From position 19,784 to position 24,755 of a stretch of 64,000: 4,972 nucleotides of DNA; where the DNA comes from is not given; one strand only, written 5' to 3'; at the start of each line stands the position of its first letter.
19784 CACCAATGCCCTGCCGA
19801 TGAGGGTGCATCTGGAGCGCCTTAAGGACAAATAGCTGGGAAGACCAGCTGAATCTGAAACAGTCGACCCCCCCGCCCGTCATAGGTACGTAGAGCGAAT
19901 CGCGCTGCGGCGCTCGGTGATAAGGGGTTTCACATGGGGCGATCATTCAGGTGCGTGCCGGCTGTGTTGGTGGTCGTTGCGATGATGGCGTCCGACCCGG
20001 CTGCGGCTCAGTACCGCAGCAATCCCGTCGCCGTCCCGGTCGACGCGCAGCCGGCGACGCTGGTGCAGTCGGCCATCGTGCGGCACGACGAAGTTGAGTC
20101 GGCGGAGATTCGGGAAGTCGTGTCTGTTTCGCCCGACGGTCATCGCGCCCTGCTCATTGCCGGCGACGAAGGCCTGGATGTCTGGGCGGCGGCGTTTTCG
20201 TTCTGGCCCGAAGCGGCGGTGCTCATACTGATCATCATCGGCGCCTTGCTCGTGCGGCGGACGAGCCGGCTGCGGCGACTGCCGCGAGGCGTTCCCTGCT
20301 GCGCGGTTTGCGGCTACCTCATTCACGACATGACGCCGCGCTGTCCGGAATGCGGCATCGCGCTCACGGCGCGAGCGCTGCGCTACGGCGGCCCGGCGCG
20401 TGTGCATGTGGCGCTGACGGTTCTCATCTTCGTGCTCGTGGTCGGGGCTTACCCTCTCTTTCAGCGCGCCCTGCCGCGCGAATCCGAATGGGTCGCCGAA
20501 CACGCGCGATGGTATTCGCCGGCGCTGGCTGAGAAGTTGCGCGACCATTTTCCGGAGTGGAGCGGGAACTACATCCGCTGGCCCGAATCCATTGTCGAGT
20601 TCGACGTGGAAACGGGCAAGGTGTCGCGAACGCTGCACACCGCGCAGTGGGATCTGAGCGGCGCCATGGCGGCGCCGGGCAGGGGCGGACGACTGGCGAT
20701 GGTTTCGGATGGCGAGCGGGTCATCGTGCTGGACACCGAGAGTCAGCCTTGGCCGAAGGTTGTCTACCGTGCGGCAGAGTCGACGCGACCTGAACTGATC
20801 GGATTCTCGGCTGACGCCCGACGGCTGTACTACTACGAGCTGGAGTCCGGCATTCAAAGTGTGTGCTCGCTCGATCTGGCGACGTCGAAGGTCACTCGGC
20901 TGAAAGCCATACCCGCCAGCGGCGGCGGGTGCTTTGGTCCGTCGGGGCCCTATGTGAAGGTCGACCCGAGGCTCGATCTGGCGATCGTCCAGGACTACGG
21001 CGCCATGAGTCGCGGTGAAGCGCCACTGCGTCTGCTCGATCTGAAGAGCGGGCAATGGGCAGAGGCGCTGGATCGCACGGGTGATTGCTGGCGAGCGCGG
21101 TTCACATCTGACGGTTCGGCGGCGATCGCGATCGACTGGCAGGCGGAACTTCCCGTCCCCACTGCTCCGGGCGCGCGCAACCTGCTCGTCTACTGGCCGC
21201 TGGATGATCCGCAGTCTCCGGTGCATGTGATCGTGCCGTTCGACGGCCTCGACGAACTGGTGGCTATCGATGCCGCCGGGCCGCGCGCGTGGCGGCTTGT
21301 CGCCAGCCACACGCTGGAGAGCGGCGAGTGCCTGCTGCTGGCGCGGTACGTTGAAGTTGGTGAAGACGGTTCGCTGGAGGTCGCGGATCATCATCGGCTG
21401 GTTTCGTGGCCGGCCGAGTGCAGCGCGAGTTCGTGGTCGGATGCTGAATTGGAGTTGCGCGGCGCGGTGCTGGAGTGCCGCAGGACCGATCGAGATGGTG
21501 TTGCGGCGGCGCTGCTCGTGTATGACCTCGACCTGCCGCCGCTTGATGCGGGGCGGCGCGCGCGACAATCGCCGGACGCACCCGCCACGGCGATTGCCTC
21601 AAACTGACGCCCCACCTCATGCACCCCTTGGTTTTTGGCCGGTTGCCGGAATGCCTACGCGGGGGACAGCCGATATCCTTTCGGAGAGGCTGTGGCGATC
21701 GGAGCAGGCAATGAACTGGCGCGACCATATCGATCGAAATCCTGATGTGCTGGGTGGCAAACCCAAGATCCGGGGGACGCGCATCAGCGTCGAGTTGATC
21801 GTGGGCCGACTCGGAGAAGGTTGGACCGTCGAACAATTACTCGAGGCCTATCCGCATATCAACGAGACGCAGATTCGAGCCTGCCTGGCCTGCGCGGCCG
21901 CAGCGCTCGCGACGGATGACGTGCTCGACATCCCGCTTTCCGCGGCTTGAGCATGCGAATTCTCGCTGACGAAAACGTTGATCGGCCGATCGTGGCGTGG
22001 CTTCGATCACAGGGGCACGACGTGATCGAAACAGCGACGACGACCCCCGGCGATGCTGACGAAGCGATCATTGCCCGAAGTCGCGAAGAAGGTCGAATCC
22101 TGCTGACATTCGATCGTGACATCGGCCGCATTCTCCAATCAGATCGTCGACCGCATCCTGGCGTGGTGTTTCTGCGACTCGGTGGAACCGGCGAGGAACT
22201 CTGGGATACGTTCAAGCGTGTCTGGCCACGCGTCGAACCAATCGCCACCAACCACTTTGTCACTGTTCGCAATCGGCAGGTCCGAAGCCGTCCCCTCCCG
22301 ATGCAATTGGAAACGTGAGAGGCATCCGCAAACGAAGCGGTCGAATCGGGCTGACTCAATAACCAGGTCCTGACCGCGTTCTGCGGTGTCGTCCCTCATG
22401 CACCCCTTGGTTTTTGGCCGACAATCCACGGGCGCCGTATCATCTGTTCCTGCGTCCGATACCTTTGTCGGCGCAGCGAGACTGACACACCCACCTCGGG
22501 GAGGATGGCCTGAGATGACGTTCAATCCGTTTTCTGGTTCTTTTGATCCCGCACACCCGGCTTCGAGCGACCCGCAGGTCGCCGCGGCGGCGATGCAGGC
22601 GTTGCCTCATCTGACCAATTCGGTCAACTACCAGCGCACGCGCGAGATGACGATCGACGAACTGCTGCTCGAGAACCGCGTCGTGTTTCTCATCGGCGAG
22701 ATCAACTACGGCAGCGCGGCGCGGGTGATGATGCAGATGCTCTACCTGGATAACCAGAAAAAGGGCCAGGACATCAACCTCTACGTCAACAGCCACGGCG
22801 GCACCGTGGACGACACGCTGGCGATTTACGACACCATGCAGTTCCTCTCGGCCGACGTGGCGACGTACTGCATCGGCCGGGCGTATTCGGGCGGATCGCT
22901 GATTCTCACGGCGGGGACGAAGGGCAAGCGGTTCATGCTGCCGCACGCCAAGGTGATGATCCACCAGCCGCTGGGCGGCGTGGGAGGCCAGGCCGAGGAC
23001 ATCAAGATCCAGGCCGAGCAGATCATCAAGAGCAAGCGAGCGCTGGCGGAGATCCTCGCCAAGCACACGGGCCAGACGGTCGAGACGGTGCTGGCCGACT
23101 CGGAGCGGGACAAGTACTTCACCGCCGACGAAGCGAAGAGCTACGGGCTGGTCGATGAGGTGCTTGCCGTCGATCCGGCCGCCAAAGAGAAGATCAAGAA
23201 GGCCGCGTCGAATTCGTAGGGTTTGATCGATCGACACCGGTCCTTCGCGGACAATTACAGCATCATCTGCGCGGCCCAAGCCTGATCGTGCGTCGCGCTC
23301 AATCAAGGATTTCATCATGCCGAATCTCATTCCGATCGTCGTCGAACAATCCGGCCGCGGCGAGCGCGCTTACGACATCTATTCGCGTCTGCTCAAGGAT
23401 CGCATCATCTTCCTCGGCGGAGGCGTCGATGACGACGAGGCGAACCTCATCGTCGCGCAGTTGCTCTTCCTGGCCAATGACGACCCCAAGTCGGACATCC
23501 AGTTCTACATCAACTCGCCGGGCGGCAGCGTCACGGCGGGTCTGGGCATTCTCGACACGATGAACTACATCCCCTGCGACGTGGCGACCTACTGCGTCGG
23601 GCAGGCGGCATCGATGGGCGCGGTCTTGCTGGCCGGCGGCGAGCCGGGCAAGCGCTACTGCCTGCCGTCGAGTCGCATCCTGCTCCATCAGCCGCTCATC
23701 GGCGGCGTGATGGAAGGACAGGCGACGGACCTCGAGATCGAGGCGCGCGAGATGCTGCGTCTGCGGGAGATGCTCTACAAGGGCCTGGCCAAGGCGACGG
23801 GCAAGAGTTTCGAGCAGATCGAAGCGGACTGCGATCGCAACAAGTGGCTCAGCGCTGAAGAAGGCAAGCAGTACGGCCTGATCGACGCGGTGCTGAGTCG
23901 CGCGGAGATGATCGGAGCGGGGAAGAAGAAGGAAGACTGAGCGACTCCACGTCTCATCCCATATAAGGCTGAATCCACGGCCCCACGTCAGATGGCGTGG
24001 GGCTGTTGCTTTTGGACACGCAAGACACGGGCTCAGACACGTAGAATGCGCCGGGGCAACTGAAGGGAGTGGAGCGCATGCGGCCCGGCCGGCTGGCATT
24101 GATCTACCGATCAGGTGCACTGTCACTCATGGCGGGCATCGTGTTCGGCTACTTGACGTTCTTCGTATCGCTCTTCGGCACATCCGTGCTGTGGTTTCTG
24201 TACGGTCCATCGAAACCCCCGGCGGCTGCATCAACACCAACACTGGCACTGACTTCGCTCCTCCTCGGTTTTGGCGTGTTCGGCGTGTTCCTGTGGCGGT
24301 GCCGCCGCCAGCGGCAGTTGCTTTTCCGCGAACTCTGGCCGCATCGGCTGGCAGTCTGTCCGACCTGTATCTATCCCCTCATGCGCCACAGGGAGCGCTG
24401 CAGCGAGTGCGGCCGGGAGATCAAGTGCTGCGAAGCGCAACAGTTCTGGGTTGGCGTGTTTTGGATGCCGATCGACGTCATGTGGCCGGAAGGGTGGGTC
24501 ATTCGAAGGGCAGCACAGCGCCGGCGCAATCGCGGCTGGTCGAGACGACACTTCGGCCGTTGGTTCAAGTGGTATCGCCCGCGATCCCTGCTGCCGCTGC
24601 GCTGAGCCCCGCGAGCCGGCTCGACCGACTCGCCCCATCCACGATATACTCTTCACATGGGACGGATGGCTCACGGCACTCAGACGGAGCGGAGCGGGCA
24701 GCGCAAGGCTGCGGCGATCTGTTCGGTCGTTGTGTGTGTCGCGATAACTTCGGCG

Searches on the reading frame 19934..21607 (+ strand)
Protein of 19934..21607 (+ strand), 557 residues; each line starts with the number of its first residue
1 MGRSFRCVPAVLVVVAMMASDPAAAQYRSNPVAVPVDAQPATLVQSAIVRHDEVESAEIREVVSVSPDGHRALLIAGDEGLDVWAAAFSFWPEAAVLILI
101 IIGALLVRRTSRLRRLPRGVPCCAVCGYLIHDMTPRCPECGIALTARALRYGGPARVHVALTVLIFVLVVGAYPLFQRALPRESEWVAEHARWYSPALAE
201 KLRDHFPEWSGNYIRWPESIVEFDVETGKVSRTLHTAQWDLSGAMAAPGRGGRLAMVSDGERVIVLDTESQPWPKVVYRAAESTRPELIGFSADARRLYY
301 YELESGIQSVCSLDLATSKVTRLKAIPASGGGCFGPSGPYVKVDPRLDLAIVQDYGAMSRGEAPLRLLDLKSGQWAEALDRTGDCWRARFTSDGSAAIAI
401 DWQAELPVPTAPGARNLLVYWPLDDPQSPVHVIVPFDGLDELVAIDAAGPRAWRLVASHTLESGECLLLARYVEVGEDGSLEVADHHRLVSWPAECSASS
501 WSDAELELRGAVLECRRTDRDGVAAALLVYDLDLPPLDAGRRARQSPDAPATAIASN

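Call 7: search_protein_families(library=pfam, proteins=[window:19934-21607:+], max_evalue=1)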
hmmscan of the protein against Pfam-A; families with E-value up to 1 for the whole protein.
window:19934-21607:+ (557 aa): 0 families

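Call 8: search_protein_families(library=ncbifam, proteins=[window:19934-21607:+], max_evalue=1)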
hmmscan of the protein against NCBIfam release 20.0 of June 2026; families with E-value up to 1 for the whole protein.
window:19934-21607:+ (557 aa): 3 families
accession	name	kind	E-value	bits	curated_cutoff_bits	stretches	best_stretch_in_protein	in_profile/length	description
NF033497.1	rubre_like_arch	subfamily_domain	0.016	14.9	32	1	123-147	3-29/34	rubrerythrin-like domain-containing protein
NF009925.1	PRK13386.1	equivalog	0.2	10.9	192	1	429-474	159-204/228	flagellar assembly protein FliH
NF049953.1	ribbon_DG_selen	exception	0.4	10.6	130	1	122-144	149-171/172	zinc ribbon-containing (seleno)protein DG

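Call 41: search_protein_families(library=padloc, proteins=[window:19934-21607:+], max_evalue=0.1)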
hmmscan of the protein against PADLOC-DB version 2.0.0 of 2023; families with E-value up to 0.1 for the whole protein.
window:19934-21607:+ (557 aa): 0 families

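Call 73: find_homologous_proteins(query=window:19934-21607:+)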
Query window:19934-21607:+ (557 aa): 2 proteins with E <= 0.001 among 8000 candidates.
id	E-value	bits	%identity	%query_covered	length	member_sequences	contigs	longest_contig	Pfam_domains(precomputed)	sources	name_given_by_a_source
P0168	0.0e+0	1258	100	100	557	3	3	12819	-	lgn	-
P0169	6.7e-199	680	57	97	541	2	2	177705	-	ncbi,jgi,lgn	-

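Call 83: search_protein_families(library=phrogs, proteins=[window:19934-21607:+], max_evalue=0.01)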
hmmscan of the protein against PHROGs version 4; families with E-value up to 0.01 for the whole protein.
window:19934-21607:+ (557 aa): 0 families

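Call 89: find_encoding_contigs(protein=P0169, flank=8000, max_places=2)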
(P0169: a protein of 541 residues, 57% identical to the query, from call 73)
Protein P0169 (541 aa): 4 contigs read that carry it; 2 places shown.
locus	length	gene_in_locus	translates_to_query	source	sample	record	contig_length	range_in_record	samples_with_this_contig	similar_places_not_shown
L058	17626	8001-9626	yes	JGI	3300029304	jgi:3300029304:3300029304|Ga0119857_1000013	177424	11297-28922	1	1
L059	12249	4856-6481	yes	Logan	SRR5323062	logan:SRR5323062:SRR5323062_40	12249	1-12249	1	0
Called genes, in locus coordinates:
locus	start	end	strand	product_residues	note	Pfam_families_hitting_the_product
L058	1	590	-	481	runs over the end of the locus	PF01839:FG-GAP (faint), PF13517:FG-GAP_3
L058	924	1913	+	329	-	PF03462:PCRF, PF00472:RF-1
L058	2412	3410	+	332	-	-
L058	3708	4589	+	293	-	-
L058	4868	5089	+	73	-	PF02599:CsrA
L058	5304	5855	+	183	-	-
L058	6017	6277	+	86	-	-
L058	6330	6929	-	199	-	PF01844:HNH (weak)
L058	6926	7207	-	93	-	PF13560:HTH_31, PF01381:HTH_3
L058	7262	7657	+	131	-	-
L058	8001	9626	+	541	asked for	-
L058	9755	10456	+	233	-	PF00574:CLP_protease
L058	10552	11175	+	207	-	PF00574:CLP_protease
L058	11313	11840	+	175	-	-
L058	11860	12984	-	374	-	-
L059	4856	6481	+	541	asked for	-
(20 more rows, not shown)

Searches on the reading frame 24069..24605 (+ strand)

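Call 7: search_protein_families(library=pfam, proteins=[window:24069-24605:+], max_evalue=1)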
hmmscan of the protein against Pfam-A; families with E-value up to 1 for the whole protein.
window:24069-24605:+ (178 aa): 2 families
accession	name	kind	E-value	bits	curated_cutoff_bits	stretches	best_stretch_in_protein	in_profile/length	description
PF06677.18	Auto_anti-p27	-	0.067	13.7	24.1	1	96-115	17-40/40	Sjogren's syndrome/scleroderma autoantigen 1 (Autoantigen p27)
PF18205.6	VPDSG-CTERM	-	0.11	12.8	25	1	62-79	8-25/26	VPDSG-CTERM motif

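Call 8: search_protein_families(library=ncbifam, proteins=[window:24069-24605:+], max_evalue=1)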
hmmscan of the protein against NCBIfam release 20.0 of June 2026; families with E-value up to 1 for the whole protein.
window:24069-24605:+ (178 aa): 0 families

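Call 41: search_protein_families(library=padloc, proteins=[window:24069-24605:+], max_evalue=0.1)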
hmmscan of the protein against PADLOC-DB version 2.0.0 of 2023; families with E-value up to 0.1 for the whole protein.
window:24069-24605:+ (178 aa): 0 families

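Call 83: search_protein_families(library=phrogs, proteins=[window:24069-24605:+], max_evalue=0.01)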
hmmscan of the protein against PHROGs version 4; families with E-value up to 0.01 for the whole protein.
window:24069-24605:+ (178 aa): 0 families
